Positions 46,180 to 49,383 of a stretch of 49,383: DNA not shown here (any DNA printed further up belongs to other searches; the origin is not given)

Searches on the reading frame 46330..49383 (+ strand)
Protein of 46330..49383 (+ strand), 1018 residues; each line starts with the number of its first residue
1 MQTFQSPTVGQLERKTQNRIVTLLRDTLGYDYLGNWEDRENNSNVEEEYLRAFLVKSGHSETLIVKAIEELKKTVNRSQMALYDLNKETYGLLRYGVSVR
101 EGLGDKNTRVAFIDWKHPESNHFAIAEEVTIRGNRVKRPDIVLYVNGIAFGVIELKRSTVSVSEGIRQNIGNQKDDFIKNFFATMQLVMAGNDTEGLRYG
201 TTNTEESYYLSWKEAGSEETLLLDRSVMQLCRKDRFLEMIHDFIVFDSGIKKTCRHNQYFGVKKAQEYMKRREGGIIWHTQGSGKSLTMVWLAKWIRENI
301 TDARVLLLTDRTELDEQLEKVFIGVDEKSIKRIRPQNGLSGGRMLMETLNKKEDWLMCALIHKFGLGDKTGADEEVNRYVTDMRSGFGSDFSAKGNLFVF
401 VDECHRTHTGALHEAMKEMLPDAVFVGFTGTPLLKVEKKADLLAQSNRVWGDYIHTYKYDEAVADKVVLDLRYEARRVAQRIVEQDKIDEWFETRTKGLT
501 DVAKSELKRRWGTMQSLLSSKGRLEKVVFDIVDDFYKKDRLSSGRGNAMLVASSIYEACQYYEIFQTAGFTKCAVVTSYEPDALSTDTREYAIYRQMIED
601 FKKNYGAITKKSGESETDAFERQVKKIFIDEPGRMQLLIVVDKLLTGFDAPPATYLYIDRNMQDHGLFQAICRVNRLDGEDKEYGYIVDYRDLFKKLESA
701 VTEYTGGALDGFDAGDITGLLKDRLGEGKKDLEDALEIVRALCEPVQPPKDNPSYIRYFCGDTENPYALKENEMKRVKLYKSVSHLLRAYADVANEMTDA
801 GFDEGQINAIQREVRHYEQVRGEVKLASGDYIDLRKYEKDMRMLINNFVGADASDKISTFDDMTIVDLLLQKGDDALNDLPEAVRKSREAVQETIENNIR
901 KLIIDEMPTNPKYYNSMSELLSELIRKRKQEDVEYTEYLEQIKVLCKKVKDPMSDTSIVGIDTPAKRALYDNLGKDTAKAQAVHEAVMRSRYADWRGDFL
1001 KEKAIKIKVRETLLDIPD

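Call 67: search_protein_families(library=pfam, proteins=[window:46330-49383:+], max_evalue=0.0001)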
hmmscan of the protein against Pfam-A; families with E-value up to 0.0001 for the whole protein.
window:46330-49383:+ (1018 aa): 4 families
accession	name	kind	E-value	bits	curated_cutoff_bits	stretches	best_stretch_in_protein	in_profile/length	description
PF18766.7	SWI2_SNF2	-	1.1e-63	215.3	26.7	1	258-503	2-219/221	SWI2/SNF2 ATPase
PF04313.20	HSDR_N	-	1.6e-38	133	25.1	1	12-206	3-197/198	Type I restriction enzyme R protein N terminus (HSDR_N)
PF22679.2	T1R_D3-like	-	2.7e-37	129.1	27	1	545-692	2-158/158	Type I restriction enzyme subunit R domain 3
PF04851.21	ResIII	-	6.7e-18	65.6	22.5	1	254-432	4-162/164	Type III restriction enzyme, res subunit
